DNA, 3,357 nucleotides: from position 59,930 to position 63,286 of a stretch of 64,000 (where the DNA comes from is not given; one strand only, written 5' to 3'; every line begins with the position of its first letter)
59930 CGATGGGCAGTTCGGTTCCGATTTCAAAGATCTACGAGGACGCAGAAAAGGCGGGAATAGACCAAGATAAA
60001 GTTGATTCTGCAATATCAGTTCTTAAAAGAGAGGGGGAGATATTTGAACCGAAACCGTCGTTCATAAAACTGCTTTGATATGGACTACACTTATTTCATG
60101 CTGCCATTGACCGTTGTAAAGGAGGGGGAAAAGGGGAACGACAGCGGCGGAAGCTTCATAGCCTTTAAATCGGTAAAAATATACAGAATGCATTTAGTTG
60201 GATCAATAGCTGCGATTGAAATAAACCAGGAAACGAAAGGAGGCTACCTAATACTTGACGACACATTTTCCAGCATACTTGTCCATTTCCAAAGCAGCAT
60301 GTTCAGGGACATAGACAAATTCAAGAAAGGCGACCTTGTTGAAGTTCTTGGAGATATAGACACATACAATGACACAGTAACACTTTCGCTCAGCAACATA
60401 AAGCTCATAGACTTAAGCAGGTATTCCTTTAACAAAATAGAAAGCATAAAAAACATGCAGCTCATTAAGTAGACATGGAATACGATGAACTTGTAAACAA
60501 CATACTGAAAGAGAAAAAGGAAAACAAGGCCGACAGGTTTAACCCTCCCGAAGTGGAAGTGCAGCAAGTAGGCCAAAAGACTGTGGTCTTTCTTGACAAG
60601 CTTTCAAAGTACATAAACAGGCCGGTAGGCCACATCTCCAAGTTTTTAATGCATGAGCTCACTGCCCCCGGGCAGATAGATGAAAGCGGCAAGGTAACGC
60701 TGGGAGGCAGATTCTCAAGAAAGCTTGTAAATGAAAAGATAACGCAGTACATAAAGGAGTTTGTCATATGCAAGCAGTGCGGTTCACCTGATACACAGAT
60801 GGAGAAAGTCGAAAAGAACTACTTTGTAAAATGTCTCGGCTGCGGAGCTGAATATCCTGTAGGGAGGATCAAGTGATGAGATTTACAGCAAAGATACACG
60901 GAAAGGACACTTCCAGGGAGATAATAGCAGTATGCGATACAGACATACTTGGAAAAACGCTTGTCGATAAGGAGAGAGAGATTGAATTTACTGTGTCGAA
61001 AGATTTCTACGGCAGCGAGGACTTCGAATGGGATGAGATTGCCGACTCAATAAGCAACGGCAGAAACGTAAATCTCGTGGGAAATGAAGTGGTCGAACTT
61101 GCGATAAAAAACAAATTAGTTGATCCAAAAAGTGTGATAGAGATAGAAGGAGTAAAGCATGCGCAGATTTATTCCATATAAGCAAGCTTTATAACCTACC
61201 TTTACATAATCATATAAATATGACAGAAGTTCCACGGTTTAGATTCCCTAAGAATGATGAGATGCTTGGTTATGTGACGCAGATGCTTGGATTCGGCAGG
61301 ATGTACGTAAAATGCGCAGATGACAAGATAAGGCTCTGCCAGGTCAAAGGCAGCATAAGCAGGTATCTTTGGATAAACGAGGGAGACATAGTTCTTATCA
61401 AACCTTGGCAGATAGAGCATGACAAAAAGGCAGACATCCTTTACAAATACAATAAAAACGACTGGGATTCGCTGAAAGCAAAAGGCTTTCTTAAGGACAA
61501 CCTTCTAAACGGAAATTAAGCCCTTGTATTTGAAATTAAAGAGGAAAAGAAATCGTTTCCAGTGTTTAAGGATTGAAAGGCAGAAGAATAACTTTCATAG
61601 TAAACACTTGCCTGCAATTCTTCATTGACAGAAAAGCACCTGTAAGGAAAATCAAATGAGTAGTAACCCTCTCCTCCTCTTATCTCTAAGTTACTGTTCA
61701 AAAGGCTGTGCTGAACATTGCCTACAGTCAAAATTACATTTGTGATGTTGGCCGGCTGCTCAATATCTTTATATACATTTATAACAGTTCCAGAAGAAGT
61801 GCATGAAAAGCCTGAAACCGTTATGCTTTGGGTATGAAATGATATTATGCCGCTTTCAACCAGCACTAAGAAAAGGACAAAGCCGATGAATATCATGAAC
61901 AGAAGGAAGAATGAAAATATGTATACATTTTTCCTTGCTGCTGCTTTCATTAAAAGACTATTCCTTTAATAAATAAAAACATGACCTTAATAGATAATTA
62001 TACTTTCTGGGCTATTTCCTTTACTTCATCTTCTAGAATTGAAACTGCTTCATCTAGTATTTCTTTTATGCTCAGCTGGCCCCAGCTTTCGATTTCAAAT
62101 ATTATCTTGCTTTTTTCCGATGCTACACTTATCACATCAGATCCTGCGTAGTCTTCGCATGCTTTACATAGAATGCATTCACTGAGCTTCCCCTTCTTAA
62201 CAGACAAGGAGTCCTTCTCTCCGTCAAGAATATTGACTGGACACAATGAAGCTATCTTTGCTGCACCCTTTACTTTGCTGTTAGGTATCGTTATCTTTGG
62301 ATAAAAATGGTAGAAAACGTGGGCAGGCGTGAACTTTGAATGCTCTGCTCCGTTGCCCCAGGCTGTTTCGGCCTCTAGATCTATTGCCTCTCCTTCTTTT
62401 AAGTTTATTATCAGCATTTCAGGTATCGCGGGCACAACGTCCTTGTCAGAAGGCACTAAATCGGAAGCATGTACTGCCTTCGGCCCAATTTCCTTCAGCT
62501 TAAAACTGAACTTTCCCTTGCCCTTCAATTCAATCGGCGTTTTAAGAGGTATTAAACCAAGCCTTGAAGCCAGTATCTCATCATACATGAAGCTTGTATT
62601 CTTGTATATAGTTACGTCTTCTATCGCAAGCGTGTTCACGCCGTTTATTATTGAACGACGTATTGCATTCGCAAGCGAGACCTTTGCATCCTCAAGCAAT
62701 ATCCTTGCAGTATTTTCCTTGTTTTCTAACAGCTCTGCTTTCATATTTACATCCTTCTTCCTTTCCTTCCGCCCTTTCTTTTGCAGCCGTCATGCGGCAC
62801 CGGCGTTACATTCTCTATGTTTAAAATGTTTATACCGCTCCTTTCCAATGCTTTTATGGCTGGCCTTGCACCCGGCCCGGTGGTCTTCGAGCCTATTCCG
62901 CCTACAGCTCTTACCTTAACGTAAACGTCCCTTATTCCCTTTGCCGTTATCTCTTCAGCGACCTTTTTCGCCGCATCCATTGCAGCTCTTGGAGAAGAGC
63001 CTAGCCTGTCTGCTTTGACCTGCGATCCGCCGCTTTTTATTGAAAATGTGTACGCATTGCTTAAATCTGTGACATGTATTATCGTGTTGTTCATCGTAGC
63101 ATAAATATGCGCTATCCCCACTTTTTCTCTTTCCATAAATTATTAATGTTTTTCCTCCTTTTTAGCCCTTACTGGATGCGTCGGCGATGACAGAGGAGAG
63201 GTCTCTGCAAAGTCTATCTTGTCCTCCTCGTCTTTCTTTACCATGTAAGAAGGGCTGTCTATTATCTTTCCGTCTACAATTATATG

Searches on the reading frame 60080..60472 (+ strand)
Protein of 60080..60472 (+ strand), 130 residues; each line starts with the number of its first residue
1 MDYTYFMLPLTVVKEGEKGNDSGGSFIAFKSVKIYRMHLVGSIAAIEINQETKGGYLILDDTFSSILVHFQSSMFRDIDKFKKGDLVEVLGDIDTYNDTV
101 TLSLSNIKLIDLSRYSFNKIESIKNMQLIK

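Call 46: search_protein_families(library=pfam, proteins=[window:60080-60472:+], max_evalue=0.001)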
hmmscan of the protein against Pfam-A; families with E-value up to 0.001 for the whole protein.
window:60080-60472:+ (130 aa): 2 families
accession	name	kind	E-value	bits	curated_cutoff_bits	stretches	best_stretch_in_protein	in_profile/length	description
PF16100.11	RMI2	-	3.4e-05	24.1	29.4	1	30-116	34-118/132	RecQ-mediated genome instability protein 2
PF01336.31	tRNA_anti-codon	-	6.8e-05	23.2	27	1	40-110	4-75/75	OB-fold nucleic acid binding domain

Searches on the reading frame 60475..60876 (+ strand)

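Call 46: search_protein_families(library=pfam, proteins=[window:60475-60876:+], max_evalue=0.001)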
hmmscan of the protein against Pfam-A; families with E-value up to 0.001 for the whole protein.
window:60475-60876:+ (133 aa): 1 family
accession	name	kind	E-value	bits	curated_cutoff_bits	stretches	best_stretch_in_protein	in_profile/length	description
PF01873.23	eIF-5_eIF-2B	-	1.7e-29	102.5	27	1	14-125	3-116/117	Domain found in IF2B/IF5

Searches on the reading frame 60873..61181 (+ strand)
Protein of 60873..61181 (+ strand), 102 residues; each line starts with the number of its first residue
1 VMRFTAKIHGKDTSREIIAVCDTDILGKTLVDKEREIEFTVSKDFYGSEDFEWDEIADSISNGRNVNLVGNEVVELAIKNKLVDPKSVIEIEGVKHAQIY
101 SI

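Call 46: search_protein_families(library=pfam, proteins=[window:60873-61181:+], max_evalue=0.001)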
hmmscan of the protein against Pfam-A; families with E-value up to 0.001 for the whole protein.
window:60873-61181:+ (102 aa): 1 family
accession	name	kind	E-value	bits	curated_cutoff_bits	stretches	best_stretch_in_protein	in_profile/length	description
PF04242.18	DUF424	-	9.9e-22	77.5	25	1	16-101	8-91/92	Protein of unknown function (DUF424)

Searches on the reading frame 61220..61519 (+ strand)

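Call 46: search_protein_families(library=pfam, proteins=[window:61220-61519:+], max_evalue=0.001)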
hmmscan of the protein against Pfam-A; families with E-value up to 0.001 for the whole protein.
window:61220-61519:+ (99 aa): 1 family
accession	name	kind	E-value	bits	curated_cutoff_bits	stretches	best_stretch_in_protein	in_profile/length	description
PF01176.25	eIF-1a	-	6.2e-16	58.2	30.2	1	14-76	2-64/64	Translation initiation factor 1A / IF-1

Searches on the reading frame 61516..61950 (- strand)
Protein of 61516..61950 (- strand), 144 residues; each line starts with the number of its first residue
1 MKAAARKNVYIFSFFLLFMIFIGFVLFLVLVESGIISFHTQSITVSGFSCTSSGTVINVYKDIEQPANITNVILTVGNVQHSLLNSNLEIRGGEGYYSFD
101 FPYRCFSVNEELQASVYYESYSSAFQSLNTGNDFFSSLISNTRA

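Call 46: search_protein_families(library=pfam, proteins=[window:61516-61950:-], max_evalue=0.001)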
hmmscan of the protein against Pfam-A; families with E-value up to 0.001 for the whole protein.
window:61516-61950:- (144 aa): 0 families

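Call 63: search_protein_families(library=pfam, proteins=[window:61516-61950:-], max_evalue=1)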
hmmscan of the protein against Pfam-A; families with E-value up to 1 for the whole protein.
window:61516-61950:- (144 aa): 1 family
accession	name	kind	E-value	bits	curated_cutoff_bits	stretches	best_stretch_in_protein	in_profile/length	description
PF09973.14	DUF2208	-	0.017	15.2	24.3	1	10-68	129-187/231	Predicted membrane protein (DUF2208)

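Call 64: search_protein_families(library=ncbifam, proteins=[window:61516-61950:-], max_evalue=0.1)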
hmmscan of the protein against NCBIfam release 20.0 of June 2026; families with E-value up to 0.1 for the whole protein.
window:61516-61950:- (144 aa): 0 families

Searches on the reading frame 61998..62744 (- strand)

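Call 46: search_protein_families(library=pfam, proteins=[window:61998-62744:-], max_evalue=0.001)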
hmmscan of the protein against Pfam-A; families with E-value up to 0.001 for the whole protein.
window:61998-62744:- (248 aa): 2 families
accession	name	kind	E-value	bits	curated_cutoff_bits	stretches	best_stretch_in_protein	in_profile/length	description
PF01193.29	RNA_pol_L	-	1.1e-11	44.8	24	1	15-240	2-73/74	RNA polymerase Rpb3/Rpb11 dimerisation domain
PF01000.31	RNA_pol_A_bac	-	4e-09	37.2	33.9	1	75-137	40-101/119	RNA polymerase Rpb3/RpoA insert domain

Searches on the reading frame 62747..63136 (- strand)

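Call 64: search_protein_families(library=ncbifam, proteins=[window:62747-63136:-], max_evalue=0.1)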
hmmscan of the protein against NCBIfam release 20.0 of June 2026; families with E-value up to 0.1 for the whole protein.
window:62747-63136:- (129 aa): 5 families
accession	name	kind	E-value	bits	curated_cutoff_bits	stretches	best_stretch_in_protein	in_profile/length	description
NF007176.0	PRK09607.1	equivalog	5.7e-51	172.2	182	1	2-129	5-132/132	30S ribosomal protein S11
TIGR03628.1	arch_S11P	equivalog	3.5e-44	150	182.35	1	5-121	1-117/117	30S ribosomal protein S11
NF003698.1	PRK05309.1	equivalog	4.5e-21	75.5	111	1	5-121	9-116/120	30S ribosomal protein S11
TIGR03632.1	uS11_bact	equivalog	9.6e-21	74.4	154.5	1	5-121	8-115/117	30S ribosomal protein S11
TIGR01918.1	various_sel_PB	subfamily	0.051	12.5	65.45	1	53-114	318-377/431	glycine/betaine/sarcosine/D-proline family reductase selenoprotein B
